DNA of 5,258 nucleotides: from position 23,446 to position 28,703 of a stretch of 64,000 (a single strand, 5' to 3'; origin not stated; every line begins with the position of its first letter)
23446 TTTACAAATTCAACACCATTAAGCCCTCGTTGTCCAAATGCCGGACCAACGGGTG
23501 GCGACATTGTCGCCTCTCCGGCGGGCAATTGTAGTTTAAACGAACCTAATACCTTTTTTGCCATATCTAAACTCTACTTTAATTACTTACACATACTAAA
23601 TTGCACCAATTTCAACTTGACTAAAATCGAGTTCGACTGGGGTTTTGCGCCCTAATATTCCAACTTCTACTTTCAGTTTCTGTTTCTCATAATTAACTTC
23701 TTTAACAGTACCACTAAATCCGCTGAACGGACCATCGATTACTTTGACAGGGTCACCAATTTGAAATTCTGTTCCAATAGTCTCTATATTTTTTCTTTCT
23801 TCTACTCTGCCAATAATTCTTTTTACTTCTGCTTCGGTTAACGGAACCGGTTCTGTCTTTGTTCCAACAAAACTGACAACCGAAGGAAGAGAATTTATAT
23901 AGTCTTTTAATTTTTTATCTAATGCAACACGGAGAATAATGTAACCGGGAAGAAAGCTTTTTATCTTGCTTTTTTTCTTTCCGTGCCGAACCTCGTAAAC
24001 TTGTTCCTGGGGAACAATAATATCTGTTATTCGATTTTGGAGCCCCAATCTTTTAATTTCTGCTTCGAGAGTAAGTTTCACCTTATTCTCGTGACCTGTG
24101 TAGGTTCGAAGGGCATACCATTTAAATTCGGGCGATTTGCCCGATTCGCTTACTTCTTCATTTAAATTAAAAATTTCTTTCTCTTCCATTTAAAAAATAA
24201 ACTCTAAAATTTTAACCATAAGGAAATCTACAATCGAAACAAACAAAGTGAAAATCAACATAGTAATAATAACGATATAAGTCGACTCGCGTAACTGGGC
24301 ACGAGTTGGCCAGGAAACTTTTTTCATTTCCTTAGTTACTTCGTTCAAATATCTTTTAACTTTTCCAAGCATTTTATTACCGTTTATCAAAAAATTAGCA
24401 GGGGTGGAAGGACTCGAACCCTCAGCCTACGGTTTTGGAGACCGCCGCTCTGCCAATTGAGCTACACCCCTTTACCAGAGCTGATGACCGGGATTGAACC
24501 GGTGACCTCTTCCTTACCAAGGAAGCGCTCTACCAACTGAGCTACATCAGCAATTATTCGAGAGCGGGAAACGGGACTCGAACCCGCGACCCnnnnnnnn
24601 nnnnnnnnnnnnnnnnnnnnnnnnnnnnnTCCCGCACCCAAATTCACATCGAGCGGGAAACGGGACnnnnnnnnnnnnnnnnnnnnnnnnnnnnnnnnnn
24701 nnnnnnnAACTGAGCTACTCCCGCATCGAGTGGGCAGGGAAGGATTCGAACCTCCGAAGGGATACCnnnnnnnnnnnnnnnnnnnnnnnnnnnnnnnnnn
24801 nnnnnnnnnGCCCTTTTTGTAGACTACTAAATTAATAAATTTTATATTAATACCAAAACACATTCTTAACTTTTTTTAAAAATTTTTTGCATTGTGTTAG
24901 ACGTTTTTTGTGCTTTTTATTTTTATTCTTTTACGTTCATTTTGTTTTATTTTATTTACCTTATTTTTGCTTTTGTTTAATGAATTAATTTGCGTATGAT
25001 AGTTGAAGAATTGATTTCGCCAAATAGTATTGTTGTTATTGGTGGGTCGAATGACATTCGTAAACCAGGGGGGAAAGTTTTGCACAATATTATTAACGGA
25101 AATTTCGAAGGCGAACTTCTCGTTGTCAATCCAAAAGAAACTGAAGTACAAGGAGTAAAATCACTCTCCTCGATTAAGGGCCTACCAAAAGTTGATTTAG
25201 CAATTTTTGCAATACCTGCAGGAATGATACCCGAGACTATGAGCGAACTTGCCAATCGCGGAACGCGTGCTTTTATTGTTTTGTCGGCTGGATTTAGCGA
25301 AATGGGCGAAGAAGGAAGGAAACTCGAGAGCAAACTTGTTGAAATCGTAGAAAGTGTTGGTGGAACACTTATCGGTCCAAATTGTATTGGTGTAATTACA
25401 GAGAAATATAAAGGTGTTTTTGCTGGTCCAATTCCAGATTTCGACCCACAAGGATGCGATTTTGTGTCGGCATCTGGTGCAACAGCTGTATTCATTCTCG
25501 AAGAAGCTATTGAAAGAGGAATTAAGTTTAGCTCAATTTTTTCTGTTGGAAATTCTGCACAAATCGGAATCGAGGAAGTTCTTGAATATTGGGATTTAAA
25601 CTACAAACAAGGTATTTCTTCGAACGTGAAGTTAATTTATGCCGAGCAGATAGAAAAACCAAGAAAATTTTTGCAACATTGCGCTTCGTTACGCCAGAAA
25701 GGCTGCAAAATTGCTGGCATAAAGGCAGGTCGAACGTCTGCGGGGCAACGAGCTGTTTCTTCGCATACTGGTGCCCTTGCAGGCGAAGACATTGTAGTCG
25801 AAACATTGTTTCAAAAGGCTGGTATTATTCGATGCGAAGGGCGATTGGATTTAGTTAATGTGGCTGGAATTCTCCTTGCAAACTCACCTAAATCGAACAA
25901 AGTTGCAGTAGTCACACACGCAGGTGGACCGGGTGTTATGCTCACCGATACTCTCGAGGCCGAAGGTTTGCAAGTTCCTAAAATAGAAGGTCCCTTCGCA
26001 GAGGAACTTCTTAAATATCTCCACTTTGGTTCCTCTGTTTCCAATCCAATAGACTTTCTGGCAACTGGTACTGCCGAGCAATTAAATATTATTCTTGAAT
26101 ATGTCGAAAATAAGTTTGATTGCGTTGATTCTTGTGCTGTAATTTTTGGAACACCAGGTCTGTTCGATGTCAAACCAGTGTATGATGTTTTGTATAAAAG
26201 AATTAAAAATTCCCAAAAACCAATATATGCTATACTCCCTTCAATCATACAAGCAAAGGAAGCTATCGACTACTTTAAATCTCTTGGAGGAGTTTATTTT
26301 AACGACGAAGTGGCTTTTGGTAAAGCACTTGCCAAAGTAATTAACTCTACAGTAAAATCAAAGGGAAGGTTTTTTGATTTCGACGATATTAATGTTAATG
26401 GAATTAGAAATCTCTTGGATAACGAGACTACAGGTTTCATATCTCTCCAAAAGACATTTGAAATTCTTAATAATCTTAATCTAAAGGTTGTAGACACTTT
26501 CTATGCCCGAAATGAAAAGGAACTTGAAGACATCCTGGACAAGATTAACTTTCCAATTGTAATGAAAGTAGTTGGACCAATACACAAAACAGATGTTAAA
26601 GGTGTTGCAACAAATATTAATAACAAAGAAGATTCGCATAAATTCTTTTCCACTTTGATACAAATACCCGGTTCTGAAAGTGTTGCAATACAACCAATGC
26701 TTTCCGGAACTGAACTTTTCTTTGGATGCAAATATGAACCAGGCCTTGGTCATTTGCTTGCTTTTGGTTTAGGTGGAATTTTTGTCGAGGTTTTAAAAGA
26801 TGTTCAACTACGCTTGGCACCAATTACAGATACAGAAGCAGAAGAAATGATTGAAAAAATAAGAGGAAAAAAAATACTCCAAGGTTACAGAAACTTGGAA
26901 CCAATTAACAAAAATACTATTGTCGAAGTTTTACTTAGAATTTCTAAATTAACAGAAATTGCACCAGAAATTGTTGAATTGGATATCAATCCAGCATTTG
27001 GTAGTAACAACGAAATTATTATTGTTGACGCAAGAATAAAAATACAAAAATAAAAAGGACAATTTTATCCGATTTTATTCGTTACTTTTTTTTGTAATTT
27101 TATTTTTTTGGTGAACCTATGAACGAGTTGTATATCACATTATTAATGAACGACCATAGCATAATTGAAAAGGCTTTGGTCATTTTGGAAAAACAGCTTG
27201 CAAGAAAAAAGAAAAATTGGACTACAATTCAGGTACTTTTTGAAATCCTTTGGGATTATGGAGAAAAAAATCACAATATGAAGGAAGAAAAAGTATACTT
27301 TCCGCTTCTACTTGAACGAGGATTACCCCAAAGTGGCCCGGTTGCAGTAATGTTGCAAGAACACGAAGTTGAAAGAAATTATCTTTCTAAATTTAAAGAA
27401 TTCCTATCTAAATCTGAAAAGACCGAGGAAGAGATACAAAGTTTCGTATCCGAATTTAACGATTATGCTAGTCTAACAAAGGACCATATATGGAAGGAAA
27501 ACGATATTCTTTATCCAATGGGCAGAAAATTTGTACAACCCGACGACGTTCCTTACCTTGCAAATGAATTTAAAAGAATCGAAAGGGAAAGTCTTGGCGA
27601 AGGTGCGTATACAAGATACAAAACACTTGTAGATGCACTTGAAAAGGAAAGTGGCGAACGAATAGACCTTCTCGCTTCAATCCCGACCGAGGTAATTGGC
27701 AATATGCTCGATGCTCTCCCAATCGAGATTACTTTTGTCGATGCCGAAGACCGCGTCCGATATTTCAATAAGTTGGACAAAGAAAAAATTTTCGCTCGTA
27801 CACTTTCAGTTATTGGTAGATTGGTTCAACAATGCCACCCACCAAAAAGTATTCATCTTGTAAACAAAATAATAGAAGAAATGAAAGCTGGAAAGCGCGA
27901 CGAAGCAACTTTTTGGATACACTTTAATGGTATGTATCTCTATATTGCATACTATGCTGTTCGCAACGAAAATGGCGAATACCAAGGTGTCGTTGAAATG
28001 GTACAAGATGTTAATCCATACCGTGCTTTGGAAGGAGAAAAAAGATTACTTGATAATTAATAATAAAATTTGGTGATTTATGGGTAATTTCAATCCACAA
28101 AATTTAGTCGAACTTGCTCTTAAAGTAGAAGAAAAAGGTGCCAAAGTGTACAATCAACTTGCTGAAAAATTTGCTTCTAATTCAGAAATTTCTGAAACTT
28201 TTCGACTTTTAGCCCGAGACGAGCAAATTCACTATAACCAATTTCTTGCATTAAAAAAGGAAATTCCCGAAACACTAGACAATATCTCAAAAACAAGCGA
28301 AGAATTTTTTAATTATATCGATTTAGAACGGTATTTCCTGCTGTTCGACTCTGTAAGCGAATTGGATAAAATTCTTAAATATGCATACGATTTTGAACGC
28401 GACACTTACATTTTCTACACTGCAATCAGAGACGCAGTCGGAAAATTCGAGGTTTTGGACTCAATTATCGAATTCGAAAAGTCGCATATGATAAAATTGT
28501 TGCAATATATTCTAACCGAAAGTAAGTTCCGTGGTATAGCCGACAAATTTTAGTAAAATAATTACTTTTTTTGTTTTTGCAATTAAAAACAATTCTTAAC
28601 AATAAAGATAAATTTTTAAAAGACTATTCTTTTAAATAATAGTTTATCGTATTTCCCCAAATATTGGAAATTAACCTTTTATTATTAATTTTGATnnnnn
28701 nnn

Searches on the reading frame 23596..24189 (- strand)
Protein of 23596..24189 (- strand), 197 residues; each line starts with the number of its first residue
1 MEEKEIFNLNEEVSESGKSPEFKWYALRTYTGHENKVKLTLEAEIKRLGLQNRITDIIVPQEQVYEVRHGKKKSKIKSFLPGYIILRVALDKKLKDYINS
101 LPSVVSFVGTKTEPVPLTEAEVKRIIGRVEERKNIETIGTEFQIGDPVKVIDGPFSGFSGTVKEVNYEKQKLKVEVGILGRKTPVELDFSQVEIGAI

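Call 71: search_protein_families(library=pfam, proteins=[window:23596-24189:-], max_evalue=0.05)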
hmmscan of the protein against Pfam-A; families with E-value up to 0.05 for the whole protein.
window:23596-24189:- (197 aa): 4 families
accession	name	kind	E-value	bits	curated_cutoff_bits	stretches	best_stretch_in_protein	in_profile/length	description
PF02357.24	NusG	-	3.3e-23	82.4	22.2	1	23-125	2-92/93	Transcription termination factor nusG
PF00467.35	KOW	-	6e-07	29.5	22.3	1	145-175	2-32/32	KOW motif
PF23291.1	KOW4_SPT5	-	8.8e-05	22.8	27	1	140-165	7-32/55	Transcription elongation factor SPT5, fourth KOW domain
PF23290.1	KOW5_SPT5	-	0.004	17.1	27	1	144-167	2-25/46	Transcription elongation factor SPT5, fifth KOW domain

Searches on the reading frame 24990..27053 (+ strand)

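Call 53: search_protein_families(library=pfam, proteins=[window:24990-27053:+], max_evalue=0.0001)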
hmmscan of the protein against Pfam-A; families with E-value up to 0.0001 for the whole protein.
window:24990-27053:+ (687 aa): 3 families
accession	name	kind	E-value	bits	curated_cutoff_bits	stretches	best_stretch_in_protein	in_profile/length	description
PF13549.11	ATP-grasp_5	-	3.6e-53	180.6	27.6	1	487-685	13-221/221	ATP-grasp domain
PF13607.11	Succ_CoA_lig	-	4.5e-33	114.3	27.4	1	155-294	3-137/138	Succinyl-CoA ligase like flavodoxin domain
PF13380.12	CoA_binding_2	-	4.4e-18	66.3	22.8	1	13-136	2-114/116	CoA binding domain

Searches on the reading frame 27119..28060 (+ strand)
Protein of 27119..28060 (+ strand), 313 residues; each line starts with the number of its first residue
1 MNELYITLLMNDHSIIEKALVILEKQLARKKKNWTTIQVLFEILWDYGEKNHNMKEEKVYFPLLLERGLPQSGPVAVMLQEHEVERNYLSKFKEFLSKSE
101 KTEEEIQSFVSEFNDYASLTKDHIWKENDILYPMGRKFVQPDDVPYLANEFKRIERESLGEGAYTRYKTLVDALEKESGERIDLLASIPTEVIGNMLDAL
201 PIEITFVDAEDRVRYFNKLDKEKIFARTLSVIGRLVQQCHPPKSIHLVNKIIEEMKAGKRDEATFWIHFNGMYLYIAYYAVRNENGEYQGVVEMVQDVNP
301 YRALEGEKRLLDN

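Call 63: search_protein_families(library=ncbifam, proteins=[window:27119-28060:+], max_evalue=0.00001)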
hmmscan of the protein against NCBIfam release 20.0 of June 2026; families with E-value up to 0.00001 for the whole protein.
window:27119-28060:+ (313 aa): 3 families
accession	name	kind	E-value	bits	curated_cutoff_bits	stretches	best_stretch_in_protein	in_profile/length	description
TIGR03652.1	FeS_repair_RIC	equivalog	8.5e-08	32.3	204.7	1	30-133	104-214/216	iron-sulfur cluster repair di-iron protein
NF041614.1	FeSrepair_DnrN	equivalog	4.3e-07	30.3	300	1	51-133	66-152/157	iron-sulfur cluster repair protein DnrN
NF008221.0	PRK10992.1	equivalog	1.2e-06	28.2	254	1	50-134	127-215/220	iron-sulfur cluster repair protein YtfE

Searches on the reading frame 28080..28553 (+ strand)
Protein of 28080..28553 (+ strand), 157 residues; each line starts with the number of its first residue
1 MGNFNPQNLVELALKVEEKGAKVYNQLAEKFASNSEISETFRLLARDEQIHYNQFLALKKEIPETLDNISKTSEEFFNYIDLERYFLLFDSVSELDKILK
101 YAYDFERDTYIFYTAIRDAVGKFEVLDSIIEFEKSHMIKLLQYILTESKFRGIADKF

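Call 63: search_protein_families(library=ncbifam, proteins=[window:28080-28553:+], max_evalue=0.00001)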
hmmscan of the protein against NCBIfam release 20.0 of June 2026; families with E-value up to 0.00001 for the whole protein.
window:28080-28553:+ (157 aa): 1 family
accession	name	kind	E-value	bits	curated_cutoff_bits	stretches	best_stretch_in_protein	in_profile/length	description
NF045676.1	FeExpMbfA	equivalog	2.8e-06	27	450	1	6-137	9-141/318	iron exporter MbfA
